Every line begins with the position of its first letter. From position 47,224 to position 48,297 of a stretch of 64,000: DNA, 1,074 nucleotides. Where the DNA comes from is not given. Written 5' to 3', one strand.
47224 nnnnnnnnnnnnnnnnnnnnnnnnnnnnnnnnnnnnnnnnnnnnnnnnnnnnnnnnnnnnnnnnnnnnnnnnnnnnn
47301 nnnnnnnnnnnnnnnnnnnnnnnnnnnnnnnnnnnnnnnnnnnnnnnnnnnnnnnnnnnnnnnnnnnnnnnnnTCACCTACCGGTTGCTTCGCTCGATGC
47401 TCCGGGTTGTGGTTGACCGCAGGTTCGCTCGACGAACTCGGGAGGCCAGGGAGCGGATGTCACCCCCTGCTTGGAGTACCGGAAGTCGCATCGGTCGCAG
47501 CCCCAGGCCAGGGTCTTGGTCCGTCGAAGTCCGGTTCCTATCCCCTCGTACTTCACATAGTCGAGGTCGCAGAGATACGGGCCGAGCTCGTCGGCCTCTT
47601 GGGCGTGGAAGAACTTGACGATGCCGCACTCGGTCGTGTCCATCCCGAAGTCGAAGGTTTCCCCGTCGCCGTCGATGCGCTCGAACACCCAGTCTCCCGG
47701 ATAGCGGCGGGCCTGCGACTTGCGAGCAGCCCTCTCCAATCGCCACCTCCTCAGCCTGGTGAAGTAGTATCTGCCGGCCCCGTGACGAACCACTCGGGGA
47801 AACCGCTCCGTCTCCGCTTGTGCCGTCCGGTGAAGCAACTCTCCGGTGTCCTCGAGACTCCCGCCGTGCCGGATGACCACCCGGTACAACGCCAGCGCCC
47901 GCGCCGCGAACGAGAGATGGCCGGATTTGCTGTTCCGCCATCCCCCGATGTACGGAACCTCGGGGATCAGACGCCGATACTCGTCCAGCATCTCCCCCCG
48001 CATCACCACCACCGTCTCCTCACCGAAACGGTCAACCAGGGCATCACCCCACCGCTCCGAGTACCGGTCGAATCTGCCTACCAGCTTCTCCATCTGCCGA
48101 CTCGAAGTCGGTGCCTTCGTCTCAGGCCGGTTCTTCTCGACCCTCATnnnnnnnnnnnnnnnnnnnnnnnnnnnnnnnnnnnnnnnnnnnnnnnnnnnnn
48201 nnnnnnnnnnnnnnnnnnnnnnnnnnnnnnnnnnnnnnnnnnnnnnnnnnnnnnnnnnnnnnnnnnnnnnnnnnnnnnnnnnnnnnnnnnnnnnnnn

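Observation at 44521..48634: Probable decayed integrative island at tRNA-Pro(GGG): truncated integrase, accessory enzymes, and similar hairpins at both borders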

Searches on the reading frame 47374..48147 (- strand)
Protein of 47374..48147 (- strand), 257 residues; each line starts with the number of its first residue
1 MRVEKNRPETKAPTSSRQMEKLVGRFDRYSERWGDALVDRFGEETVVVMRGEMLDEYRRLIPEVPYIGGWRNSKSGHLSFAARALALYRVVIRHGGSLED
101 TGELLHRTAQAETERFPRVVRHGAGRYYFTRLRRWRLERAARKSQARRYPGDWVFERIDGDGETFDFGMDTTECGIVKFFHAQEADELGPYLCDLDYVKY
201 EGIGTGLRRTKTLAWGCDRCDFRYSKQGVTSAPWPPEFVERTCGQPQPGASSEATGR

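Call 7: search_protein_families(library=pfam, proteins=[window:47374-48147:-], max_evalue=0.01)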
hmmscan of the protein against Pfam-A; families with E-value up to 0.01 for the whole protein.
window:47374-48147:- (257 aa): 1 family
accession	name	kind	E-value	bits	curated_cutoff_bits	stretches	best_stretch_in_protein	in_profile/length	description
PF14196.11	ATC_hydrolase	-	6.9e-19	69.5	28.1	1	111-224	39-145/145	L-2-amino-thiazoline-4-carboxylic acid hydrolase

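Call 9: find_encoding_contigs(protein=window:47374-48147:-, flank=10000, max_places=10)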
Protein window:47374-48147:- (257 aa): no gene with exactly this product is on record in the collection.

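Call 29: find_homologous_proteins(query=window:47374-48147:-, max_evalue=1e-10)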
Query window:47374-48147:- (257 aa): 289 proteins with E <= 1e-10 among 2074 candidates; the best 120 are listed.
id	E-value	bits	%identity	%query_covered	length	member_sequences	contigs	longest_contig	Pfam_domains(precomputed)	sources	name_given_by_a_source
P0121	6.7e-175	598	100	100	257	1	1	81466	PF14196.12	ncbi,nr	ncbi:MAG: L-2-amino-thiazoline-4-carboxylic acid hydrolase [Actinomycetota bacterium]|nr:L-2-amino-t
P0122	4.2e-136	471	83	96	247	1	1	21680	PF14196.12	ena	-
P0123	5.1e-134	464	80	96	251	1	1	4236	PF14196.12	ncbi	ncbi:MAG: L-2-amino-thiazoline-4-carboxylic acid hydrolase [Actinomycetota bacterium]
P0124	3.0e-130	452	78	96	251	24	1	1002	PF14196.12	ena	-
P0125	1.8e-126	439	75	97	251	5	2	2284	PF14196.12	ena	-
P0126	8.6e-125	434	77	96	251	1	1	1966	PF14196.12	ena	-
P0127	2.1e-124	433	78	96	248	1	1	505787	PF14196.12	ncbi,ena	-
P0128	8.7e-124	430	76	96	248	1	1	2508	PF14196.12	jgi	jgi:hypothetical protein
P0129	1.8e-123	429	75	96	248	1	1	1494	PF14196.12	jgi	jgi:hypothetical protein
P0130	1.9e-123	429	77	93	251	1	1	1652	PF14196.12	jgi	jgi:hypothetical protein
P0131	2.4e-123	429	76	96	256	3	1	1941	PF14196.12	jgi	-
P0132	2.4e-123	429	77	96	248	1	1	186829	PF14196.12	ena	-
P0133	4.5e-123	428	74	96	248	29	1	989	PF14196.12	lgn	-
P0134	1.6e-122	426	77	96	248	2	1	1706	PF14196.12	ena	-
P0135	1.6e-122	426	76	96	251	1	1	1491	PF14196.12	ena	-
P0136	5.9e-122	424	74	96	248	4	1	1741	PF14196.12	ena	-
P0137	5.8e-121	421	75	96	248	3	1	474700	PF14196.12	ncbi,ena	-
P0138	6.9e-120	418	74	96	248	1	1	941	PF14196.12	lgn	-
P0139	1.7e-119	416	73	94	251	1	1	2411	PF14196.12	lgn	-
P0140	1.8e-119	416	72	99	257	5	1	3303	PF14196.12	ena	-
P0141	4.5e-118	412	74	96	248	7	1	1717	PF14196.12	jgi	-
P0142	1.7e-117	410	72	96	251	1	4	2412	PF14196.12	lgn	-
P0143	1.7e-117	410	73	96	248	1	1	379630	PF14196.12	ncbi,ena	-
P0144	4.2e-117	409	76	93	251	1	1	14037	PF14196.12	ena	-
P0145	7.9e-117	408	71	96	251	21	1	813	PF14196.12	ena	-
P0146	1.4e-116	407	73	96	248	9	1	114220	PF14196.12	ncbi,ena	-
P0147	1.4e-116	407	72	96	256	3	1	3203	PF14196.12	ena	-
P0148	3.3e-116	406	75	93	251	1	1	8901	PF14196.12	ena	-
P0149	3.8e-116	405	75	93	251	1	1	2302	PF14196.12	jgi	-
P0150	1.1e-115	404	71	96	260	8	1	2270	PF14196.12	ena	-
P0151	1.4e-115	404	72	96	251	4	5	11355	PF14196.12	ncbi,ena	-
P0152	2.5e-115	403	71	96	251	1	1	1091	PF14196.12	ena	-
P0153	7.0e-115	401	73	91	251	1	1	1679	PF14196.12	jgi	jgi:hypothetical protein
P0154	1.0e-113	397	68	96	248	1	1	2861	PF14196.12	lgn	-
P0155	2.8e-113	396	70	94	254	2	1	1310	PF14196.12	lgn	-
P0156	8.4e-113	394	71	94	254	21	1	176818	PF14196.12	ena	-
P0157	2.1e-112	393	73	96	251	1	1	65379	PF14196.12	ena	-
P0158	2.6e-112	393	72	93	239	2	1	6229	PF14196.12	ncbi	ncbi:MAG: L-2-amino-thiazoline-4-carboxylic acid hydrolase, partial [Acidimicrobiia bacterium]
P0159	1.7e-110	387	70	93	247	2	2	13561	PF14196.12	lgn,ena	-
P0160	2.6e-110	386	70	96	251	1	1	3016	PF14196.12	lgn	-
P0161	3.1e-110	386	70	91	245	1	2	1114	PF14196.12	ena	-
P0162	3.9e-110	386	70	91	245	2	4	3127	PF14196.12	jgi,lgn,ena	-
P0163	4.4e-110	386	70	91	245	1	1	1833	PF14196.12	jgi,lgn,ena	-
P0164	8.7e-110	385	71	94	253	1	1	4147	PF14196.12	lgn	-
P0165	9.5e-110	384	71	90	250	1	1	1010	PF14196.12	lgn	-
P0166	3.3e-109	383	73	91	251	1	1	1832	PF14196.12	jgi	jgi:hypothetical protein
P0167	4.0e-109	382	72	90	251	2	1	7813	PF14196.12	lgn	-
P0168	6.5e-109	382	68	96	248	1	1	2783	PF14196.12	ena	-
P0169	1.4e-108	381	71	91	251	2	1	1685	PF14196.12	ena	-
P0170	1.4e-108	381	69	91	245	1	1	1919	PF14196.12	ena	-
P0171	1.8e-108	380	70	91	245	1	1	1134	PF14196.12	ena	-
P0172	1.9e-108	380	71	91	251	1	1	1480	PF14196.12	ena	-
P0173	4.1e-108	379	67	99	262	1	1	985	PF14196.12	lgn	-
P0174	5.1e-108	379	70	93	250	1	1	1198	PF14196.12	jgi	jgi:hypothetical protein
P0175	5.3e-108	379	71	91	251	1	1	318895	PF14196.12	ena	-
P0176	1.2e-107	378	69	96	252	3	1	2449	PF14196.12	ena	-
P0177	1.2e-107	378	72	89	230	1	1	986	PF14196.12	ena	-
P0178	2.0e-107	377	64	96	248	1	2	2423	PF14196.12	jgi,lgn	jgi:hypothetical protein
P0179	1.1e-106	374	69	91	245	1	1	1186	PF14196.12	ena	-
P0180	1.1e-106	374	66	96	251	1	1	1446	PF14196.12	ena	-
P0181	2.5e-106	373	68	93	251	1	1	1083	PF14196.12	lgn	-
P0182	2.1e-105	370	64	96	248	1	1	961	PF14196.12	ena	-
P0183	2.7e-105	370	70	93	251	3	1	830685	PF14196.12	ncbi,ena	-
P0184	3.8e-105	369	69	92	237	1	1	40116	PF14196.12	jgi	jgi:hypothetical protein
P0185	4.4e-105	369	70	91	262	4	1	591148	PF14196.12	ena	-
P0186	5.0e-105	369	70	90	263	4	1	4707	PF14196.12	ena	-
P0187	8.0e-105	368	63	96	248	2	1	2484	PF14196.12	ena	-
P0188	9.9e-105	368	67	94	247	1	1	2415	PF14196.12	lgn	-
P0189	1.8e-104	367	69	93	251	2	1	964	PF14196.12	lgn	-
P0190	1.9e-104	367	64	96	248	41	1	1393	PF14196.12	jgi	jgi:hypothetical protein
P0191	4.7e-104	366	67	95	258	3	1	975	PF14196.12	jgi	jgi:hypothetical protein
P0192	1.1e-103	365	69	93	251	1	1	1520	PF14196.12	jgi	jgi:hypothetical protein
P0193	2.2e-103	364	72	84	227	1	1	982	PF14196.12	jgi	jgi:hypothetical protein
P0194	3.8e-103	363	63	96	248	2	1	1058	PF14196.12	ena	-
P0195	7.1e-103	362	65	94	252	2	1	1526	PF14196.12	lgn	-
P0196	1.3e-102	361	67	91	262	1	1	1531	PF14196.12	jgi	jgi:hypothetical protein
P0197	1.7e-102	361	69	90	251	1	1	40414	PF14196.12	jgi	jgi:hypothetical protein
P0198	1.8e-102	361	69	93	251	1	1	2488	PF14196.12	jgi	jgi:hypothetical protein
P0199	2.7e-102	360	67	91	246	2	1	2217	PF14196.12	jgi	jgi:hypothetical protein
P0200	7.6e-102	359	61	96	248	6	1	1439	PF14196.12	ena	-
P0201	6.4e-101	355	63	97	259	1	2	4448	PF14196.12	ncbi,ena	-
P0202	9.4e-101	355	67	92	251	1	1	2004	PF14196.12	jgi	jgi:hypothetical protein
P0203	3.2e-100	353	61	95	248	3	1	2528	PF14196.12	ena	-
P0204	6.6e-99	349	62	99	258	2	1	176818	PF14196.12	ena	-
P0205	7.1e-99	349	68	93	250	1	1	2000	PF14196.12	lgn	-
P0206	8.2e-99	349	62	99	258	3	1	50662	PF14196.12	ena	-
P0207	1.0e-98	348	62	99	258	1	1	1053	PF14196.12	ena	-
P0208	1.5e-98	348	65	94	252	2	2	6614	PF14196.12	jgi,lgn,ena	-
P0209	4.5e-98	346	66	91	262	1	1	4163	PF14196.12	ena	-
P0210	1.2e-97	345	67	83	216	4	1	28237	PF14196.12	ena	-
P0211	2.5e-97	344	61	99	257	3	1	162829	PF14196.12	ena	-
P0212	6.3e-97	342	64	94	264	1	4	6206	PF14196.12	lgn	-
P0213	2.0e-96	341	59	99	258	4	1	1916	PF14196.12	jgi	-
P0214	2.7e-96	340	60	99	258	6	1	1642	PF14196.12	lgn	-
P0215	1.4e-95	338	63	96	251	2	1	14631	PF14196.12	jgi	-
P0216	1.6e-95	338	62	92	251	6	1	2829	PF14196.12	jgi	-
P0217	3.3e-95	337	63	93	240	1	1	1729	PF14196.12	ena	-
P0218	5.7e-95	336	62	94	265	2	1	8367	PF14196.12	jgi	jgi:hypothetical protein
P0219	7.0e-95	336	66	91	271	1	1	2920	PF14196.12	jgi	jgi:hypothetical protein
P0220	3.9e-94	333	60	99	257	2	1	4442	PF14196.12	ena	-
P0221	4.5e-94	333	64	91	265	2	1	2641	PF14196.12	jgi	jgi:hypothetical protein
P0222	8.9e-94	332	63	93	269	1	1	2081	PF14196.12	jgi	jgi:hypothetical protein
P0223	9.8e-94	332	60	98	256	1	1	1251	PF14196.12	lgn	-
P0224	1.8e-93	331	62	92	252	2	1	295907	PF14196.12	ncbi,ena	-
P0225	7.6e-93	329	61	93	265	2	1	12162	PF14196.12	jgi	-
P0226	1.8e-92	328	63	91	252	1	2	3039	PF14196.12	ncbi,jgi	-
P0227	3.8e-92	327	63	90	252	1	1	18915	PF14196.12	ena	-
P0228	4.7e-92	326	62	93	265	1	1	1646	PF14196.12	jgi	jgi:hypothetical protein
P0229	6.2e-92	326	62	94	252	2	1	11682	PF14196.12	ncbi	-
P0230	7.1e-92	326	65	91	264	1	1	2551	PF14196.12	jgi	jgi:hypothetical protein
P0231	8.7e-92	326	62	96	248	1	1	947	PF14196.12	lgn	-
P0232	1.1e-91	325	61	93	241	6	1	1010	PF14196.12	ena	-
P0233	1.2e-91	325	62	91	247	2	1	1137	PF14196.12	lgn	-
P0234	1.7e-91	325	64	88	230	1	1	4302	PF14196.12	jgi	jgi:hypothetical protein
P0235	1.7e-91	325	61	93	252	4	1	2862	PF14196.12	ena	-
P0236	2.7e-91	324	61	96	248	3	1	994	PF14196.12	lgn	-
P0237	3.6e-91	324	62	91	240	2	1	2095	PF14196.12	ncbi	ncbi:MAG: L-2-amino-thiazoline-4-carboxylic acid hydrolase [Acidobacteriota bacterium]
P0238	4.0e-91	323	64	91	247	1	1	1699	PF14196.12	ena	-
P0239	6.2e-91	323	60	93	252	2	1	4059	PF14196.12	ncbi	-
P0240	1.3e-90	322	61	92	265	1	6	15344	PF14196.12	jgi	jgi:hypothetical protein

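Call 30: find_encoding_contigs(protein=P0122, flank=8000, max_places=3)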
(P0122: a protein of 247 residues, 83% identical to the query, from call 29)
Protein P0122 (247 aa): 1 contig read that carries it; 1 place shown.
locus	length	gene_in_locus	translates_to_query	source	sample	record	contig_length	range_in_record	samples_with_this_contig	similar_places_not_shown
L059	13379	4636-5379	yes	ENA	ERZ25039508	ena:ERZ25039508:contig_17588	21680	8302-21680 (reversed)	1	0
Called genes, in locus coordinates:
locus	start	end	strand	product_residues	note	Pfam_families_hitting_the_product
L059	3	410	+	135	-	?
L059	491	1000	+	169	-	PF01243:PNPOx_N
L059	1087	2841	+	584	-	PF22113:Mtrc-MtrF_II-IV_dom (faint), PF13442:Cytochrome_CBB3 (faint), PF14522:Cytochrome_C7 (faint)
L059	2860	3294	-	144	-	PF10604:Polyketide_cyc2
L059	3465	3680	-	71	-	PF15970:HicB-like_2 (weak), PF21748:UPF0150 (weak)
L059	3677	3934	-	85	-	PF07927:HicA_toxin (weak)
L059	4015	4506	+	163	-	PF14081:DUF4262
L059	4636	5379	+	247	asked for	PF14196:ATC_hydrolase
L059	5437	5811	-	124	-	PF14534:DUF4440 (weak), PF12680:SnoaL_2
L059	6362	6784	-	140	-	PF10604:Polyketide_cyc2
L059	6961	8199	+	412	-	PF02720:DUF222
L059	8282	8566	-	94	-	-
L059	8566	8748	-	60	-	-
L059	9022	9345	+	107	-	-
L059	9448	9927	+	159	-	PF04073:tRNA_edit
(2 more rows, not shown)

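Call 31: find_encoding_contigs(protein=P0127, flank=8000, max_places=3)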
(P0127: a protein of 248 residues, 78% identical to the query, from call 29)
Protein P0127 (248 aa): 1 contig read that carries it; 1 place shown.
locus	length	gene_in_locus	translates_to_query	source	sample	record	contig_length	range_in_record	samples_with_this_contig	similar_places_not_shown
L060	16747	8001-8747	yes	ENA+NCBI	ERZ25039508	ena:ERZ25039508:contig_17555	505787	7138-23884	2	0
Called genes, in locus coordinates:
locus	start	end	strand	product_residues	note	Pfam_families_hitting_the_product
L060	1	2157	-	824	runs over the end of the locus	-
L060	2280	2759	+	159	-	PF04073:tRNA_edit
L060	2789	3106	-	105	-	PF09922:LiaF-like_C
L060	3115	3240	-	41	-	-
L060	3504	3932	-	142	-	PF12844:HTH_19, PF13560:HTH_31, PF01381:HTH_3, PF13443:HTH_26 (weak)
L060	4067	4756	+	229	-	-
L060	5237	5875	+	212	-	-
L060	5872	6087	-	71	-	-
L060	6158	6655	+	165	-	PF14081:DUF4262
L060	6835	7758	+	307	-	PF12146:Hydrolase_4, PF00561:Abhydrolase_1, PF12697:Abhydrolase_6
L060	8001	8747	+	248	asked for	PF14196:ATC_hydrolase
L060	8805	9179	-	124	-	PF14534:DUF4440 (weak), PF12680:SnoaL_2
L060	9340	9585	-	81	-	-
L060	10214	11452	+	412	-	PF02720:DUF222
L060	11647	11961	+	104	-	-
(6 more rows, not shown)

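Call 32: find_encoding_contigs(protein=P0132, flank=8000, max_places=3)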
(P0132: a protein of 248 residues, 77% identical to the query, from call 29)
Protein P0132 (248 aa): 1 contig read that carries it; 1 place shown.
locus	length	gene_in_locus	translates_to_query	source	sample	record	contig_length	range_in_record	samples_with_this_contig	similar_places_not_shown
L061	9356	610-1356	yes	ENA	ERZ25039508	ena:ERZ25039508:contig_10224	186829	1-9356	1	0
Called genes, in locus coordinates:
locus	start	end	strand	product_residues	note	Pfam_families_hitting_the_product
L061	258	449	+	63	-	-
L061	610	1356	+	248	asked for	PF14196:ATC_hydrolase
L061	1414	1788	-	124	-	PF14534:DUF4440 (weak), PF12680:SnoaL_2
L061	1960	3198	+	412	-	PF02720:DUF222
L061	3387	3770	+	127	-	-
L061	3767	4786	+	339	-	PF04389:Peptidase_M28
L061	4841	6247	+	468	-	PF00561:Abhydrolase_1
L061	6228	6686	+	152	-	-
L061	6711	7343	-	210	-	-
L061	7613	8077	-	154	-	-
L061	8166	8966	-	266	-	-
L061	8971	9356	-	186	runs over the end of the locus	-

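Call 63: search_protein_families(library=ncbifam, proteins=[window:47374-48147:-], max_evalue=0.001)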
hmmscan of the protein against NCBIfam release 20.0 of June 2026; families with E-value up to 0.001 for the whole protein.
window:47374-48147:- (257 aa): 0 families

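Call 64: search_protein_families(library=phrogs, proteins=[window:47374-48147:-], max_evalue=0.001)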
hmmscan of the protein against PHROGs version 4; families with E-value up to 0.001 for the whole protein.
window:47374-48147:- (257 aa): 0 families

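Call 76: find_encoding_contigs(protein=P0123, flank=8000, max_places=3)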
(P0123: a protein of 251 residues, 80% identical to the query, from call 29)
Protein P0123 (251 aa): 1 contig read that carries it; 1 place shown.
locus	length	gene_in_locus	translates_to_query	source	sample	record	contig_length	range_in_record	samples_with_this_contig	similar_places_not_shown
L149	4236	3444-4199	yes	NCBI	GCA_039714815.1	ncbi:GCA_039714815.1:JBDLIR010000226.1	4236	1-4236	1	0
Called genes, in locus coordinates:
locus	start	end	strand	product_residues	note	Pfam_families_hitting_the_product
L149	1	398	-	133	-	?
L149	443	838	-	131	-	PF19654:DUF6157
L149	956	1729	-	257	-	PF01841:Transglut_core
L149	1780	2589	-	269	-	PF00165:HTH_AraC (faint), PF12833:HTH_18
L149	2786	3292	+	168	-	-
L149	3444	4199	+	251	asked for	PF14196:ATC_hydrolase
